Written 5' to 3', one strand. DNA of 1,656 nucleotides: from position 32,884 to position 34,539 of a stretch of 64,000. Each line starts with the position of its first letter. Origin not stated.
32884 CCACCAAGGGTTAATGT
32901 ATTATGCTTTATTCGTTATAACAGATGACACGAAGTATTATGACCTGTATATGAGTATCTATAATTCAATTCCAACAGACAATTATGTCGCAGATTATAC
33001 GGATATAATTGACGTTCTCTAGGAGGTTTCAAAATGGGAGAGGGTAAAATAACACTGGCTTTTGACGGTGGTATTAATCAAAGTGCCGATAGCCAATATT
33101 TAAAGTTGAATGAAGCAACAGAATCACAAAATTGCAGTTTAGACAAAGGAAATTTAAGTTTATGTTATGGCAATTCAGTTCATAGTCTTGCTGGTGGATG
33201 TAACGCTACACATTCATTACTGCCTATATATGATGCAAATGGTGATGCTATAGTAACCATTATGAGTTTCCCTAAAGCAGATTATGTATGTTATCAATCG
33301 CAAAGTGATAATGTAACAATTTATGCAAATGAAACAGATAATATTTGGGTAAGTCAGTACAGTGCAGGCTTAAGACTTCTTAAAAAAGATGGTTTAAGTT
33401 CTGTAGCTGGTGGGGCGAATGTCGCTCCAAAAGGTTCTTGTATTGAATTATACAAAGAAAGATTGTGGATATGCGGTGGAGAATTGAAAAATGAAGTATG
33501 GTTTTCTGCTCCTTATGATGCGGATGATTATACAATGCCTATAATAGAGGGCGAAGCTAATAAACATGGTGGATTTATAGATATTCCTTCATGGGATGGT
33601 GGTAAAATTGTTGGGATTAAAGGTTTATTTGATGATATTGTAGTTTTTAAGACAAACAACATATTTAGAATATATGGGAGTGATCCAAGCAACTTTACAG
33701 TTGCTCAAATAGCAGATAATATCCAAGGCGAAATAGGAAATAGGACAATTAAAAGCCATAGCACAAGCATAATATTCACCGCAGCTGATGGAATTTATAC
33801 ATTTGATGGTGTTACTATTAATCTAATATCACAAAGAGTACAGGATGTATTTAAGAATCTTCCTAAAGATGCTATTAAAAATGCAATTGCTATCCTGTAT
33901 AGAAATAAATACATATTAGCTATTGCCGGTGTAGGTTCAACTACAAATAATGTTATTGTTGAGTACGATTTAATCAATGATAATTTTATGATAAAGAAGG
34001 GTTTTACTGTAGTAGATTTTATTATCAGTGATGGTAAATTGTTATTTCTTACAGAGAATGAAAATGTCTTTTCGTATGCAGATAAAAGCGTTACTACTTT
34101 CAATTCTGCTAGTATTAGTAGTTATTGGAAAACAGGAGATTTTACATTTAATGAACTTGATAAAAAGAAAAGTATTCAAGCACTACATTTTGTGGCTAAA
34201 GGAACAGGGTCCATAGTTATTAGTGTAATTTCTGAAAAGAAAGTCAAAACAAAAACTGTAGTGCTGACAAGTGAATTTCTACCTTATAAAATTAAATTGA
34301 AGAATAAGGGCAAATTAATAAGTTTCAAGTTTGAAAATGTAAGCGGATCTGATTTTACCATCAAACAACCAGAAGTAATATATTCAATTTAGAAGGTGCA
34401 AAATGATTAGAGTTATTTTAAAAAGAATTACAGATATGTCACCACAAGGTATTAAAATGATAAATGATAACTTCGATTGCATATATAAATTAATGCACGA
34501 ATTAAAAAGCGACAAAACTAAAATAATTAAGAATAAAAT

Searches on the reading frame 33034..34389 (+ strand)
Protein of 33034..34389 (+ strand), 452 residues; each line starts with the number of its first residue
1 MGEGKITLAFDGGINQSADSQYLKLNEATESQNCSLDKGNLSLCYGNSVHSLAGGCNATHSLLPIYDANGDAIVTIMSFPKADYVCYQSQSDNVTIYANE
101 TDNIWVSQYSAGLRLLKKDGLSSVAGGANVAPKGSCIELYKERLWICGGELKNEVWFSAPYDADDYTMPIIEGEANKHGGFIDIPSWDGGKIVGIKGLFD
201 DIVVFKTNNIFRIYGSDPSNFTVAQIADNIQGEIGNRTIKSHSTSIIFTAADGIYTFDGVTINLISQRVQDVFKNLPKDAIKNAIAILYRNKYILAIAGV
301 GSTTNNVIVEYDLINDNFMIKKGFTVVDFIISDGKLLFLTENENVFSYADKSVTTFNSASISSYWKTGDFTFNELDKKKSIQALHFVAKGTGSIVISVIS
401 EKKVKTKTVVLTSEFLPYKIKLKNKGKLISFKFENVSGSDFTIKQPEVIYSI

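Call 70: search_protein_families(library=phrogs, proteins=[window:33034-34389:+], max_evalue=0.00001)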
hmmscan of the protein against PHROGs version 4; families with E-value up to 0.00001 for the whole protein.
window:33034-34389:+ (452 aa): 2 families
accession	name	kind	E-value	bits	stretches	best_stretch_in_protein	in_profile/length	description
phrog_3287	-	head and packaging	1.1e-18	68.4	1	142-445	167-513/524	virion structural protein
phrog_511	-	head and packaging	1.1e-12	48.2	1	151-374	580-782/862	internal virion protein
